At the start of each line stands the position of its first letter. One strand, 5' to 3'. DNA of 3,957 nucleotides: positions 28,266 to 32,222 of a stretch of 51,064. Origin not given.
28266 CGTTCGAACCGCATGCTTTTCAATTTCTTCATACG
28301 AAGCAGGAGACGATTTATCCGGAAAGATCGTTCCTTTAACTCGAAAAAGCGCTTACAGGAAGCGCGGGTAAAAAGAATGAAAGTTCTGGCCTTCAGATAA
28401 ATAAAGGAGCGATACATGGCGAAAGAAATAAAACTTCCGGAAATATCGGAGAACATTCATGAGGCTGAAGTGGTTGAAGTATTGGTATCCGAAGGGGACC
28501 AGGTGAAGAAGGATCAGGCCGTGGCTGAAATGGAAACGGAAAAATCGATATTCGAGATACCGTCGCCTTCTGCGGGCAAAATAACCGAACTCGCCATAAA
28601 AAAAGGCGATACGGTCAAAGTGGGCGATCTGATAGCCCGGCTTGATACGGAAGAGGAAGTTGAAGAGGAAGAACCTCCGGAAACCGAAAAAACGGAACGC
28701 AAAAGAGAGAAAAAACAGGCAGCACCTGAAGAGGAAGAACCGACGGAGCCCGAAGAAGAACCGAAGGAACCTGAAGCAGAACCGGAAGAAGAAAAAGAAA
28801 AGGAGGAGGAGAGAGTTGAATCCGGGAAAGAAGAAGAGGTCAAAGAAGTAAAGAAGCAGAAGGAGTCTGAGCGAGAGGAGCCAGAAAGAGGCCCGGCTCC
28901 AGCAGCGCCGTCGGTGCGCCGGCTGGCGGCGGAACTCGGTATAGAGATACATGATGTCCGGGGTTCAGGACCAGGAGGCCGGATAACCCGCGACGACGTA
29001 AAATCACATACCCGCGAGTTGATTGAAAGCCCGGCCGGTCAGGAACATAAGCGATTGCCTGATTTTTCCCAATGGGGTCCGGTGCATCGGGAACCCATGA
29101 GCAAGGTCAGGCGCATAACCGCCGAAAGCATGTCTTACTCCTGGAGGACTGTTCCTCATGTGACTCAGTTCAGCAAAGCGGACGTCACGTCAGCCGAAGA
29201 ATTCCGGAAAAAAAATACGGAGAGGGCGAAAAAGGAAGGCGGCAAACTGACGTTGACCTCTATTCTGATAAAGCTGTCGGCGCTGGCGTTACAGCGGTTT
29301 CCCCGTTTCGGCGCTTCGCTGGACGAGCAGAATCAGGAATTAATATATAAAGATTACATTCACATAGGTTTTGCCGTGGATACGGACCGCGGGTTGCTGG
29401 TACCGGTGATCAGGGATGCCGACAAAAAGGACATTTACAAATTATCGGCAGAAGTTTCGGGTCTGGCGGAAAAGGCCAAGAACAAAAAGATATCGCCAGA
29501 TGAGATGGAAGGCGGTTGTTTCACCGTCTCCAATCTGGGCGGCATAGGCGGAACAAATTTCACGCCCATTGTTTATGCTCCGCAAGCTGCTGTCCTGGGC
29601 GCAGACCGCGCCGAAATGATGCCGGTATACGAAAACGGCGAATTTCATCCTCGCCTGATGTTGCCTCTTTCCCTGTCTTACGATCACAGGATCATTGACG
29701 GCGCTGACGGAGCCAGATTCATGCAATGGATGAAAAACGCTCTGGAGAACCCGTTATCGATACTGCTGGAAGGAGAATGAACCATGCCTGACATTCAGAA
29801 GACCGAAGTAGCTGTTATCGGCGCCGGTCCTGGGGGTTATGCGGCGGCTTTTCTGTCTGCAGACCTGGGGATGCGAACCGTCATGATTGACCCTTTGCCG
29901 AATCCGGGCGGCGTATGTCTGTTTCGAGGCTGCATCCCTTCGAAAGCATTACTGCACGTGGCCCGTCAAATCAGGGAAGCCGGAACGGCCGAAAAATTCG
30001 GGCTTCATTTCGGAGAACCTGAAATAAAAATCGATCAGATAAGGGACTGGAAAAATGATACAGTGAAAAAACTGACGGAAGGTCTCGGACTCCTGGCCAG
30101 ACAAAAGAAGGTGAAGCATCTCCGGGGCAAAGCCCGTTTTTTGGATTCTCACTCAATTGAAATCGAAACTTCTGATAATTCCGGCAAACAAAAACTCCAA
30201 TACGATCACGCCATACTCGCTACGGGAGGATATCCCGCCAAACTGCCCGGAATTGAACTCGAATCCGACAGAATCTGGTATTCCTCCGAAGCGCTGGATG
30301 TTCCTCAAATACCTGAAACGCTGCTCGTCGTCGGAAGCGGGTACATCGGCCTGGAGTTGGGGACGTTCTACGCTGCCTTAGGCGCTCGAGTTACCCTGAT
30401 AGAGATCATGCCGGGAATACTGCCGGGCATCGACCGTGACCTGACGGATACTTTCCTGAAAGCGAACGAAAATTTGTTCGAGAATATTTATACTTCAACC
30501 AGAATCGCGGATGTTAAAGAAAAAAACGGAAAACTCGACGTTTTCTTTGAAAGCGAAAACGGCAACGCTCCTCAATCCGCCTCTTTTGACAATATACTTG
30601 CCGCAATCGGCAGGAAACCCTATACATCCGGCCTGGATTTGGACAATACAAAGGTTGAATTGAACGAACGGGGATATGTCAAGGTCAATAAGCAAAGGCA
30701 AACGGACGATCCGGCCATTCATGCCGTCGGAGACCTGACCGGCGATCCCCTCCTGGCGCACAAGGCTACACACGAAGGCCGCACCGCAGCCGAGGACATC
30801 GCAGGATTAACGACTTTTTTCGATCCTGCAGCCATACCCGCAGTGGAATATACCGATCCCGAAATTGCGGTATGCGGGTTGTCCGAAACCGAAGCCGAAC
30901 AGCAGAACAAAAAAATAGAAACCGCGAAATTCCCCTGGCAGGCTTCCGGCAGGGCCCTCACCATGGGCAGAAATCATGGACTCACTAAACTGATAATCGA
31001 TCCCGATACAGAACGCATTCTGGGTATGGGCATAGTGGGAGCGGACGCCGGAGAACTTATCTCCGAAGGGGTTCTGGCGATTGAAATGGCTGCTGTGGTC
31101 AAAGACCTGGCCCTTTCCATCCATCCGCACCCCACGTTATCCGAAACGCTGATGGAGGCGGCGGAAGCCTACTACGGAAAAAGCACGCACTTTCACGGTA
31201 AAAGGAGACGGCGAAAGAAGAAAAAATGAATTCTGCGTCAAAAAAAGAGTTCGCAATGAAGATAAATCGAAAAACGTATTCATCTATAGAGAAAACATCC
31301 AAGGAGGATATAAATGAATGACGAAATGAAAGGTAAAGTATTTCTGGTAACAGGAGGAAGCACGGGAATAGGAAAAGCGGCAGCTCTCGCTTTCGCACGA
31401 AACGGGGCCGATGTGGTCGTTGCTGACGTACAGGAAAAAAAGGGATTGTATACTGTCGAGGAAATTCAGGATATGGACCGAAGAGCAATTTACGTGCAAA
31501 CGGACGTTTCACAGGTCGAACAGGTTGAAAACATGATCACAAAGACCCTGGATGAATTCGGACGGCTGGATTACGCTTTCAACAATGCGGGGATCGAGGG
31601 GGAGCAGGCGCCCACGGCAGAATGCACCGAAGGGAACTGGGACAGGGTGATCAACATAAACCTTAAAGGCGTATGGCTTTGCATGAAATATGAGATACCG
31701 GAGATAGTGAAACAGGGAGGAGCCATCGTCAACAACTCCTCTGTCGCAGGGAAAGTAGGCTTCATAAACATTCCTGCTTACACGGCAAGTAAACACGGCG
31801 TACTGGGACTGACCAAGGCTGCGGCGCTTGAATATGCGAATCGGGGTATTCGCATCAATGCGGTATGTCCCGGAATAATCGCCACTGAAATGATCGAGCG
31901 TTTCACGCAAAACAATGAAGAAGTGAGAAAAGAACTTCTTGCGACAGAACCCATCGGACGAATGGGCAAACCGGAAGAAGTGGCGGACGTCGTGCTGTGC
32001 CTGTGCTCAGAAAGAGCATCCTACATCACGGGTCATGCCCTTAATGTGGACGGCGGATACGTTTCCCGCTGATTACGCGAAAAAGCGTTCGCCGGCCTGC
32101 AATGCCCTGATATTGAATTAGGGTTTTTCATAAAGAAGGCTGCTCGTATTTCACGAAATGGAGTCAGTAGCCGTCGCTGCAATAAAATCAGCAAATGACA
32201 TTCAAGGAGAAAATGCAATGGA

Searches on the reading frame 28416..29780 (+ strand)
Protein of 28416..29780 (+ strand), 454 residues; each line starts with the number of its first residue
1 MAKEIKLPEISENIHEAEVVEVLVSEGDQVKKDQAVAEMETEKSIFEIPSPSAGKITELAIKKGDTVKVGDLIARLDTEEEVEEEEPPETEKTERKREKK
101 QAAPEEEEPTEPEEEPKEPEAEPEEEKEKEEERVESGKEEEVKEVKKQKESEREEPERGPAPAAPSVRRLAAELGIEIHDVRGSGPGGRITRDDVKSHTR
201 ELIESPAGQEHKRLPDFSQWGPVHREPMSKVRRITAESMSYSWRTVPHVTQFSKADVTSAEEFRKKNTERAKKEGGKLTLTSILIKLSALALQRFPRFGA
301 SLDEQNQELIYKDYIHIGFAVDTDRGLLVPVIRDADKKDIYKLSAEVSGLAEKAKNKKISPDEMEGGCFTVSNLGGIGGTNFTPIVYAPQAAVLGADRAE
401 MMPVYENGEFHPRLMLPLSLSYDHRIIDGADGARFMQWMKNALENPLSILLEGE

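Call 12: search_protein_families(library=pfam, proteins=[window:28416-29780:+])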
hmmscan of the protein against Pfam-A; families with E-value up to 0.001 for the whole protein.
window:28416-29780:+ (454 aa): 5 families
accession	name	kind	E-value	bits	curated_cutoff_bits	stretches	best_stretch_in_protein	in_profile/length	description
PF00198.28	2-oxoacid_dh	-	6.7e-85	284.7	23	1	223-451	4-232/232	2-oxoacid dehydrogenases acyltransferase (catalytic domain)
PF00364.28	Biotin_lipoyl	-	3.3e-21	75.3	22.1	1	3-76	1-73/73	Biotin-requiring enzyme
PF02817.22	E3_binding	-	4.8e-15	55.9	23.7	1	162-196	2-36/36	e3 binding domain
PF13533.13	Biotin_lipoyl_2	-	2.8e-14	53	29.8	1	48-77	3-32/32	Biotin-lipoyl like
PF13375.12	RnfC_N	-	0.00014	22.3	25.6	0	17-59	39-80/101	RnfC Barrel sandwich hybrid domain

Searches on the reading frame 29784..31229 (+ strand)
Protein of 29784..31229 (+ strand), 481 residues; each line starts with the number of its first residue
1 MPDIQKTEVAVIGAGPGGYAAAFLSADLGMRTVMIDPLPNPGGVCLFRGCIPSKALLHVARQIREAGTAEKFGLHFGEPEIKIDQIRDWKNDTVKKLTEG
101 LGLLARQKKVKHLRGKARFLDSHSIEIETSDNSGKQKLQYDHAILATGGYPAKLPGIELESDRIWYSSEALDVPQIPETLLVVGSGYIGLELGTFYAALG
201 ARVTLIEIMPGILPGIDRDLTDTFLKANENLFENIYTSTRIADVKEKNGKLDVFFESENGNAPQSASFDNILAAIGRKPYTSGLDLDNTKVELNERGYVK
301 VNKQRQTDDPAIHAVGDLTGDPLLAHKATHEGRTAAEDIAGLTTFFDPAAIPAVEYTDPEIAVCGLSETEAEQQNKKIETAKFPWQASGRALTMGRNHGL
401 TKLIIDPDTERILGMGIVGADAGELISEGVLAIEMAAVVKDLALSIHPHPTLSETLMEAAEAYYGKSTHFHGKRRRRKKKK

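Call 34: search_protein_families(library=pfam, proteins=[window:29784-31229:+])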
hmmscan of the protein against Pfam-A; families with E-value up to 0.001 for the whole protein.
window:29784-31229:+ (481 aa): 12 families
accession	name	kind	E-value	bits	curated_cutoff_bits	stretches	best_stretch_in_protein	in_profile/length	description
PF07992.20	Pyr_redox_2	-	1.5e-57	195.7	26.1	1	8-332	2-291/291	Pyridine nucleotide-disulphide oxidoreductase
PF02852.28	Pyr_redox_dim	-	6.4e-34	116.9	25.3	1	351-460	1-110/110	Pyridine nucleotide-disulphide oxidoreductase, dimerisation domain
PF00070.33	Pyr_redox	-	1.3e-15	58.1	22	1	180-249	2-71/82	Pyridine nucleotide-disulphide oxidoreductase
PF13450.12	NAD_binding_8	-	3.6e-07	30.8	21.9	0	11-45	1-35/68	NAD(P)-binding Rossmann-like domain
PF01134.28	GIDA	-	4.7e-07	29.6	22.1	1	9-150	2-151/391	Glucose inhibited division protein A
PF12831.13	FAD_oxidored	-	1.9e-06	27.9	27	1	8-45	1-38/416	FAD dependent oxidoreductase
PF01494.25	FAD_binding_3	-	2.9e-06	27.2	22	0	6-41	1-36/349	FAD binding domain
PF13738.12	Pyr_redox_3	-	1.9e-05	24.5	30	0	135-306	120-294/305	Pyridine nucleotide-disulphide oxidoreductase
PF01262.27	AlaDh_PNT_C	-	2.8e-05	24.1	23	0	2-36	24-58/214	Alanine dehydrogenase/PNT, C-terminal domain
PF02737.24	3HCDH_N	-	0.00015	22.2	22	0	181-222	3-44/180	3-hydroxyacyl-CoA dehydrogenase, NAD binding domain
PF03721.20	UDPG_MGDP_dh_N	-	0.00032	20.8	27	0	181-209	4-32/187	UDP-glucose/GDP-mannose dehydrogenase family, NAD binding domain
PF00890.30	FAD_binding_2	-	0.00085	19.1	20.4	0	9-40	2-33/414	FAD binding domain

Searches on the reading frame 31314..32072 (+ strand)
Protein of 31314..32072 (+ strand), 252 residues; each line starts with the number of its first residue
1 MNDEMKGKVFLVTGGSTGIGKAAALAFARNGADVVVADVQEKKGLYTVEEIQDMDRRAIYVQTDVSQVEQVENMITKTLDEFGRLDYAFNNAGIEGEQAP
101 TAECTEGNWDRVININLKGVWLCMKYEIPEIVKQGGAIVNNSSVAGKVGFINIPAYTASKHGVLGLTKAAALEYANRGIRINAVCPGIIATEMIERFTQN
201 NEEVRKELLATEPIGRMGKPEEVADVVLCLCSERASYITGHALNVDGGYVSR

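Call 34: search_protein_families(library=pfam, proteins=[window:31314-32072:+])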
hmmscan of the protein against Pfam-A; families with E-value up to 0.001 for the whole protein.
window:31314-32072:+ (252 aa): 4 families
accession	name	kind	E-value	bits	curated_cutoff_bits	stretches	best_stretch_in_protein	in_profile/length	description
PF13561.12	adh_short_C2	-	7.7e-71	238.8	27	1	17-249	6-235/236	Enoyl-(Acyl carrier protein) reductase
PF00106.31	adh_short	-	6.6e-58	195.8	26.6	1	8-200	1-193/195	short chain dehydrogenase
PF08659.16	KR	-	1.9e-12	47.9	22.6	1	10-159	3-152/180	KR domain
PF23441.1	SDR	-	4.1e-05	23.5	27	1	69-249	74-255/258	SDR-like rossmann domain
